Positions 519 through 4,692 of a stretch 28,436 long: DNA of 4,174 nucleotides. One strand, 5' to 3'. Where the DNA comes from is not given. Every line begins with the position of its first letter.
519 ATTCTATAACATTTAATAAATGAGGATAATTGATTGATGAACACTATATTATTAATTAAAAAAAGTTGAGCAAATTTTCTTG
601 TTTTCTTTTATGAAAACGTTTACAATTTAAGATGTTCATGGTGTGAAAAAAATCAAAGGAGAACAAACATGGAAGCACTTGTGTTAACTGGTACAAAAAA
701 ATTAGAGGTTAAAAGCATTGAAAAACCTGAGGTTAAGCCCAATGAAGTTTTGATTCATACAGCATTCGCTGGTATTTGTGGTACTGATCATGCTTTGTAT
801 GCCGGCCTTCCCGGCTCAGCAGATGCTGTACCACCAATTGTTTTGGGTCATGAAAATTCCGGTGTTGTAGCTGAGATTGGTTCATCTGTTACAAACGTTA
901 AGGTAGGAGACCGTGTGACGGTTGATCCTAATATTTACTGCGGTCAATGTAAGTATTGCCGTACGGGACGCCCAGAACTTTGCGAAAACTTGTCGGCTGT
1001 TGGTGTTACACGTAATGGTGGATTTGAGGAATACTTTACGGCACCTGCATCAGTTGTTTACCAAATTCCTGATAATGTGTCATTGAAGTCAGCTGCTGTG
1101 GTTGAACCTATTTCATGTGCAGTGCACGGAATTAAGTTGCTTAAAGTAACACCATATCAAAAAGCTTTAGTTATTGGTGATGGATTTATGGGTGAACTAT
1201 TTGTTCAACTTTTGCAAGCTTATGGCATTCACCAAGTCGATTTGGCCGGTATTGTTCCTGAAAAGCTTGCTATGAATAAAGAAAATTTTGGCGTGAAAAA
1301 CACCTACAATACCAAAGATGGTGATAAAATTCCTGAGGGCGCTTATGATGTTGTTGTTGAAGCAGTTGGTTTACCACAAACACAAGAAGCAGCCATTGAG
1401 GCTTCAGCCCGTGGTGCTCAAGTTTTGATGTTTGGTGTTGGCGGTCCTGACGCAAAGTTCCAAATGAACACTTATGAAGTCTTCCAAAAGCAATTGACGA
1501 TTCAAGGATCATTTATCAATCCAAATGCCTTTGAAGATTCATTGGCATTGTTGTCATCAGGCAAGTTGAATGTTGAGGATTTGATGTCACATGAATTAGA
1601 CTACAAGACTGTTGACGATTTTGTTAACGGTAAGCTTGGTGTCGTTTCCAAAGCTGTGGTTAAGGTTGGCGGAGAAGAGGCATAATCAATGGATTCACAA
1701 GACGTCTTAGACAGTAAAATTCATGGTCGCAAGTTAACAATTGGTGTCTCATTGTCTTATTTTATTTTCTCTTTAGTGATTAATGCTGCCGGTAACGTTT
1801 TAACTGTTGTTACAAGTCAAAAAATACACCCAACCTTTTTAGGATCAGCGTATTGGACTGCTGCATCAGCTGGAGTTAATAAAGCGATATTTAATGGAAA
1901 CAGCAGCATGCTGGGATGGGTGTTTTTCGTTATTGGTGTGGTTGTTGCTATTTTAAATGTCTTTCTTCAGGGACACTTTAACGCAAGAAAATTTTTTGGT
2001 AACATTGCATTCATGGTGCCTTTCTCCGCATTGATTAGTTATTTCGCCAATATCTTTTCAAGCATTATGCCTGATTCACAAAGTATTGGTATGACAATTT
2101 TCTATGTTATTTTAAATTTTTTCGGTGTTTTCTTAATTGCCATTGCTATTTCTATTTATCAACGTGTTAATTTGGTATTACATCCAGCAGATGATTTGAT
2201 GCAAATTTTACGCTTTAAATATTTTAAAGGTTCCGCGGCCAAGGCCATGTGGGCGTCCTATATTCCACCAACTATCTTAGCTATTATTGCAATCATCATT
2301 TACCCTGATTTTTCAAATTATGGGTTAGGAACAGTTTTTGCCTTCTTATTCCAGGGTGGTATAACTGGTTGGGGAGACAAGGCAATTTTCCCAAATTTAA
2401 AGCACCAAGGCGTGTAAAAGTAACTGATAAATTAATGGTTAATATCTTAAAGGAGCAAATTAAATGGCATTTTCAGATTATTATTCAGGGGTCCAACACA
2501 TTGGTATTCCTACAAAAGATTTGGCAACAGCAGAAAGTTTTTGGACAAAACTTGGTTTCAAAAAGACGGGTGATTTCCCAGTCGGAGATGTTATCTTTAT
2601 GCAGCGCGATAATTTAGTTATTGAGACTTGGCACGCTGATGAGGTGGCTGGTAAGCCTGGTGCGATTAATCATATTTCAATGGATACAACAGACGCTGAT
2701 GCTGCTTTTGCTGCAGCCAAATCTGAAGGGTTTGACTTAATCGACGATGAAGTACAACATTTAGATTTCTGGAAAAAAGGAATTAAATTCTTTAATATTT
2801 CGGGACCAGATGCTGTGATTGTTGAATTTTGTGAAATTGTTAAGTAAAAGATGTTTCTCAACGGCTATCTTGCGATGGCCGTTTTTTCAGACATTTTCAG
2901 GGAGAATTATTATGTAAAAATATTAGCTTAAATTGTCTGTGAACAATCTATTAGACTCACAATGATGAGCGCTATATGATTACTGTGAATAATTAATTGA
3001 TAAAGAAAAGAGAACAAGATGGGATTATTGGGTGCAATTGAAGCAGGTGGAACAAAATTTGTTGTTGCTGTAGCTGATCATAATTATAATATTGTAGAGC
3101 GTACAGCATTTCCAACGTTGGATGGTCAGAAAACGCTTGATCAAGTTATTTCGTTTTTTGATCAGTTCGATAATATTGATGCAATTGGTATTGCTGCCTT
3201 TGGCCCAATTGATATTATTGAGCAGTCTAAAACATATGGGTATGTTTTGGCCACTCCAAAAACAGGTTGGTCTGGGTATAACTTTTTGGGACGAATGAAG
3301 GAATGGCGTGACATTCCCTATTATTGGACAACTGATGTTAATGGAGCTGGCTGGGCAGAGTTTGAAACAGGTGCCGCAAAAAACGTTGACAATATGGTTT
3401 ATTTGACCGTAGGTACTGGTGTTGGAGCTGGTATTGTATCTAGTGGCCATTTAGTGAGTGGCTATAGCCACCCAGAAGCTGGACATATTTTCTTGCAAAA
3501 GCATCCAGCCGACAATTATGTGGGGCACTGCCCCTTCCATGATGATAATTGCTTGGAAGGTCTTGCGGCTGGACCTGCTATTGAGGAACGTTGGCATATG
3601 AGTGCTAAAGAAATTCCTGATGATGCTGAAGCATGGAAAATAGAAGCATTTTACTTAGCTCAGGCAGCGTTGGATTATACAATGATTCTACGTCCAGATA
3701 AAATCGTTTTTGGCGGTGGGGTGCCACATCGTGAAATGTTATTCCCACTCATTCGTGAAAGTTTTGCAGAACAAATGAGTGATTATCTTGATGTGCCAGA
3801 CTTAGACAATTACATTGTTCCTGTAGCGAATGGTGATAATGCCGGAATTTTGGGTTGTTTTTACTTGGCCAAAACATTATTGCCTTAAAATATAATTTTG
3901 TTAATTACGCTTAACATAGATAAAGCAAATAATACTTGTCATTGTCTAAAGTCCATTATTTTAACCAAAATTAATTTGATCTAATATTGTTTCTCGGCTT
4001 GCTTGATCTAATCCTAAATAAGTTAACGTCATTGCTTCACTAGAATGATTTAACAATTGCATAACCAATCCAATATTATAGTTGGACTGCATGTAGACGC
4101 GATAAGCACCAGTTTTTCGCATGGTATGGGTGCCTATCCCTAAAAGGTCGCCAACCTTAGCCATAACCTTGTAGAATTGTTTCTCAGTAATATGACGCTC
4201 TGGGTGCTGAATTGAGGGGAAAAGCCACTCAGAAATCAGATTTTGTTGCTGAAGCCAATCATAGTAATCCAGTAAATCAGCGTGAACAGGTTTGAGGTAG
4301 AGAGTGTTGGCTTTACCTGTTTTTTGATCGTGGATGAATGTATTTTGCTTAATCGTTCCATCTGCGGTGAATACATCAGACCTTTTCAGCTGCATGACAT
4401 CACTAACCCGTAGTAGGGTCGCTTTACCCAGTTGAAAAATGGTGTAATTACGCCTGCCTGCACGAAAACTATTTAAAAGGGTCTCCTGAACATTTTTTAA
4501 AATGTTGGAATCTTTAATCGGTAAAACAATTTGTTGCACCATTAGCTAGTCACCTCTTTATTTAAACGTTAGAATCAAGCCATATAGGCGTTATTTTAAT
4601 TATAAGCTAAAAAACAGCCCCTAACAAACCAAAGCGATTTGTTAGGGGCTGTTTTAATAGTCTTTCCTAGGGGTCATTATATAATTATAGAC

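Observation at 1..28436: Window is exactly two tandem copies of a 14.2-kb plasmid unit that differ only by indels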

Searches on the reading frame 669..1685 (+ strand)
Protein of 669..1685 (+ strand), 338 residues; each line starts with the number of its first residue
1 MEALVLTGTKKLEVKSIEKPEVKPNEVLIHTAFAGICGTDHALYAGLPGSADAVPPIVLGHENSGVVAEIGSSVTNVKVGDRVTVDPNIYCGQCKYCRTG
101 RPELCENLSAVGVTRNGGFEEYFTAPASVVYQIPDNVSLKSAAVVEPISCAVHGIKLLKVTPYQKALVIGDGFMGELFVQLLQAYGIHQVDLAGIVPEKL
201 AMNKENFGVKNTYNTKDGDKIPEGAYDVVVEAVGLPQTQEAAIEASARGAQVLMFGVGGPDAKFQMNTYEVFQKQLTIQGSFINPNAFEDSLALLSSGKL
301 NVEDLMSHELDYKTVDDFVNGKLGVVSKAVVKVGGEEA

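Call 28: find_encoding_contigs(protein=window:669-1685:+, flank=10000, max_places=10)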
Protein window:669-1685:+ (338 aa): 23 contigs read that carry it; 10 places shown.
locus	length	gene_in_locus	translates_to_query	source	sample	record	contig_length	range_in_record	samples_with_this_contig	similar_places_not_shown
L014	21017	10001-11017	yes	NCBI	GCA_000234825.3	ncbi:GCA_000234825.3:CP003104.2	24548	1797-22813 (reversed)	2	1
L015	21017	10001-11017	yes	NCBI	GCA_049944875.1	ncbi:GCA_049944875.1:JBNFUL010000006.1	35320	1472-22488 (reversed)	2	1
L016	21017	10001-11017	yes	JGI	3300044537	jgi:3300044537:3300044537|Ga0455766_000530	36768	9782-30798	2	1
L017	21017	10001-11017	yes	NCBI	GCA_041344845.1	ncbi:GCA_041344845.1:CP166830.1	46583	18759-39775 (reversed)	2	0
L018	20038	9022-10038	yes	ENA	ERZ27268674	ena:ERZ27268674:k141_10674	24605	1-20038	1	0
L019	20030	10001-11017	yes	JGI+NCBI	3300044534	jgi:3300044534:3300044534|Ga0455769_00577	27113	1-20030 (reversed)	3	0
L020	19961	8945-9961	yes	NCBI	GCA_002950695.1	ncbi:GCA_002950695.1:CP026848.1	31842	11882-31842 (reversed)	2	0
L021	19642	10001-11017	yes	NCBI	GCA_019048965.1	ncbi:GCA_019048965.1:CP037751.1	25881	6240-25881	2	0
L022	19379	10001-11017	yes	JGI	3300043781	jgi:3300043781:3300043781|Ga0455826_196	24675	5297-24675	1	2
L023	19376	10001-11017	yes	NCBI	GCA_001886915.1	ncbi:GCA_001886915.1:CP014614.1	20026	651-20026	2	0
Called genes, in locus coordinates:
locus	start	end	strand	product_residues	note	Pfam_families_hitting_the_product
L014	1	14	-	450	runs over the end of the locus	PF07690:MFS_1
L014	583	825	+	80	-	PF01527:HTH_Tnp_1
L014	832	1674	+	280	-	PF13276:HTH_21, PF13610:DDE_Tnp_IS240 (faint), PF00665:rve, PF13683:rve_3, PF13333:rve_2 (weak)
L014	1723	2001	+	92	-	-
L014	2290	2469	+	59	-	-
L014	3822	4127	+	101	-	-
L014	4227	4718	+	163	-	-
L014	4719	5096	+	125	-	-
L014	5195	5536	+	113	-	-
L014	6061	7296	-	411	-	PF01076:Mob_Pre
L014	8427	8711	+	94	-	-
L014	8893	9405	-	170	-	PF01381:HTH_3, PF07022:Phage_CI_repr, PF12844:HTH_19 (weak)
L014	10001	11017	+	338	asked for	PF08240:ADH_N, PF00107:ADH_zinc_N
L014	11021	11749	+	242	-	PF19700:DUF6198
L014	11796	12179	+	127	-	PF00903:Glyoxalase, PF13669:Glyoxalase_4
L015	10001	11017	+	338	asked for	PF08240:ADH_N, PF00107:ADH_zinc_N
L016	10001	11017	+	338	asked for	PF08240:ADH_N, PF00107:ADH_zinc_N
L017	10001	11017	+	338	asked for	PF08240:ADH_N, PF00107:ADH_zinc_N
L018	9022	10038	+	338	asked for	PF08240:ADH_N, PF00107:ADH_zinc_N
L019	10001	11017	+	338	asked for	PF08240:ADH_N, PF00107:ADH_zinc_N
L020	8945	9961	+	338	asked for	PF08240:ADH_N, PF00107:ADH_zinc_N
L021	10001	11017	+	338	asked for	PF08240:ADH_N, PF00107:ADH_zinc_N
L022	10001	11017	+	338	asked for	PF08240:ADH_N, PF00107:ADH_zinc_N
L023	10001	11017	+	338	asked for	PF08240:ADH_N, PF00107:ADH_zinc_N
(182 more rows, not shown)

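Call 38: search_protein_families(library=ncbifam, proteins=[window:669-1685:+], max_evalue=0.001)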
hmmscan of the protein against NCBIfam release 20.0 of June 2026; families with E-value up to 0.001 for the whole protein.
window:669-1685:+ (338 aa): 23 families
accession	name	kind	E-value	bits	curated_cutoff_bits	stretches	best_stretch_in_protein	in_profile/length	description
NF007489.0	PRK10083.1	equivalog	1.2e-54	185.6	376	1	1-318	1-319/339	Zn-dependent oxidoreductase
NF003808.0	PRK05396.1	equivalog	6.7e-51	173.2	380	1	9-316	10-322/341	L-threonine 3-dehydrogenase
TIGR00692.1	tdh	equivalog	2.7e-47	161.5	458.35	1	13-320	12-323/340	L-threonine 3-dehydrogenase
NF041097.1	keto_inos_dh_IolM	equivalog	8.8e-47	159.6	450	1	10-320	38-375/389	scyllo-inosose 3-dehydrogenase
NF007642.0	PRK10309.1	equivalog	6.1e-42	144.1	550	1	1-314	1-325/347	galactitol-1-phosphate 5-dehydrogenase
NF010344.0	PRK13771.1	subfamily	1e-37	129.9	349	1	1-310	1-308/334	putative alcohol dehydrogenase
NF007375.0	PRK09880.1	equivalog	6.5e-36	123.8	469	1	3-317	7-325/344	L-idonate 5-dehydrogenase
NF006940.0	PRK09422.1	equivalog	3e-31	108.6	344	1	1-284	1-286/338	alcohol dehydrogenase AdhP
NF047908.1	AldhRedAhr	equivalog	7.6e-27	94.1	470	1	9-284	13-286/335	NADPH-dependent aldehyde reductase Ahr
NF041172.1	AcrlCoa_red_Thmprot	equivalog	8.8e-27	93.9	500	1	1-301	1-302/334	acryloyl-CoA reductase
TIGR03989.1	Rxyl_3153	subfamily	3e-26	92.6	440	2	3-107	5-107/370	NDMA-dependent alcohol dehydrogenase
TIGR03366.1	HpnZ_proposed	hypoth_equivalog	1.3e-25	90.3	328.1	1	20-296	1-294/315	putative phosphonate catabolism associated alcohol dehydrogenase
TIGR03451.1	mycoS_dep_FDH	equivalog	2e-25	89.3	512.9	2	11-107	13-106/358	S-(hydroxymethyl)mycothiol dehydrogenase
TIGR03201.1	dearomat_had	equivalog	5.8e-23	81.5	338.65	1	11-248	10-251/349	6-hydroxycyclohex-1-ene-1-carbonyl-CoA dehydrogenase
TIGR02818.1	adh_III_F_hyde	equivalog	5.6e-19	68.4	543.95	1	8-110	10-110/368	S-(hydroxymethyl)glutathione dehydrogenase/class III alcohol dehydrogenase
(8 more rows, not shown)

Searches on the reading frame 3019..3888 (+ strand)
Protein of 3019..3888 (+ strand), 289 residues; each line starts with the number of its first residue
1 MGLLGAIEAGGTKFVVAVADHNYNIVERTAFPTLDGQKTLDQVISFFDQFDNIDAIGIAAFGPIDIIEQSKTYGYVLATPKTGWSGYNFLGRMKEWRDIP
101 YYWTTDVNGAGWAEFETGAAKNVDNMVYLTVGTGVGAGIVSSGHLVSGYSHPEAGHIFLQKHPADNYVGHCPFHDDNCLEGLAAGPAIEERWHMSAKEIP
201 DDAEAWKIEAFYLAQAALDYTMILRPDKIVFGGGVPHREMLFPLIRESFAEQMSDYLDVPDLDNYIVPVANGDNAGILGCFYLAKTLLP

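Call 38: search_protein_families(library=ncbifam, proteins=[window:3019-3888:+], max_evalue=0.001)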
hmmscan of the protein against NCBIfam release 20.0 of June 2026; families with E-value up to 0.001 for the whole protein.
window:3019-3888:+ (289 aa): 12 families
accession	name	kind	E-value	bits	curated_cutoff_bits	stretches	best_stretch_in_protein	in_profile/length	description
NF045550.1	FrctkaseScrK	equivalog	4e-95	318.6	400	1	3-287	4-290/293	fructokinase ScrK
TIGR00744.1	ROK_glcA_fam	subfamily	1.3e-24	87.1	260.35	1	6-188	2-186/318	ROK family glucokinase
NF003461.0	PRK05082.1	subfamily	3.3e-21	75.9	283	1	6-284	5-286/291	N-acetylmannosamine kinase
NF047821.1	NactlManKinNanK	equivalog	1.9e-18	67.1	450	1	6-207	5-207/288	N-acetylmannosamine kinase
NF045551.1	GK_Pyrobac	equivalog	1.1e-13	51.2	500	1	6-162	4-151/294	ATP-dependent glucokinase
NF042998.1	bglucokin_BglK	equivalog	2.5e-13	49.9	550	1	5-283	4-284/291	beta-glucoside kinase BglK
NF047937.1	TransRegNagC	equivalog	6.4e-10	38.8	650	1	49-192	136-271/399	DNA-binding transcriptional regulator NagC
NF049930.1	TransRegMlc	equivalog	1.6e-09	37.6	530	1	40-191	129-276/405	sugar metabolism global transcriptional regulator Mlc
NF007251.0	PRK09698.1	equivalog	1.9e-09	37.2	253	1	7-286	11-298/304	allose kinase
NF045942.1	PolPhglucPhase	equivalog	1.1e-08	35.1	250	1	104-166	103-163/242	polyphosphate--glucose phosphotransferase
NF007108.0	PRK09557.1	equivalog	2.6e-07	30.3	443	1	7-283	6-299/303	fructokinase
NF009835.0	PRK13310.1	equivalog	3.3e-07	29.9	380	1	7-283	5-299/303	N-acetylglucosamine kinase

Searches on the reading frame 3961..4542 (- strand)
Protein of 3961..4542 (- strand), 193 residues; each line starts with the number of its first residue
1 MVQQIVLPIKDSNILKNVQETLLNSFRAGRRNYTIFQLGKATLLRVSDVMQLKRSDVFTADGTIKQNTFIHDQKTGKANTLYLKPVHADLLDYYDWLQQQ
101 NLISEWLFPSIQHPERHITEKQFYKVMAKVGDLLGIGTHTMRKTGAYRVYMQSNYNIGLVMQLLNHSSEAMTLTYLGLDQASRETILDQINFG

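Call 37: search_protein_families(library=pfam, proteins=[window:3961-4542:-], max_evalue=0.01)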
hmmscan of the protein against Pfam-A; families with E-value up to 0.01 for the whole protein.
window:3961-4542:- (193 aa): 1 family
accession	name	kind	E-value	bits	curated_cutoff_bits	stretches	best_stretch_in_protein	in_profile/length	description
PF00589.27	Phage_integrase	-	7e-16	58.9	27.1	1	21-179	10-169/172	Phage integrase family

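Call 38: search_protein_families(library=ncbifam, proteins=[window:3961-4542:-], max_evalue=0.001)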
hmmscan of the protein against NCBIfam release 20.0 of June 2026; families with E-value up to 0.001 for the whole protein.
window:3961-4542:- (193 aa): 6 families
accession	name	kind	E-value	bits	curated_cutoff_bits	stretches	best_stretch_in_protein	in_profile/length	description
NF040815.2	recomb_XerA_Arch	equivalog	9.9e-14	51.5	220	1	20-183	103-259/263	site-specific tyrosine recombinase/integron integrase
TIGR02224.1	recomb_XerC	equivalog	1.8e-05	24.2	335.15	1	27-185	125-284/295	tyrosine recombinase XerC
TIGR02225.1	recomb_XerD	equivalog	4.2e-05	23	329.6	1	27-178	121-274/290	site-specific tyrosine recombinase XerD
NF003462.0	PRK05084.1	equivalog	6.2e-05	21.9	267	1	21-190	185-356/360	tyrosine recombinase XerS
NF007370.0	PRK09870.1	subfamily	0.00016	21.4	221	1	20-147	19-149/200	tyrosine-type DNA invertase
NF001399.0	PRK00283.1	subfamily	0.00093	18.5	279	0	27-175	131-280/300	tyrosine recombinase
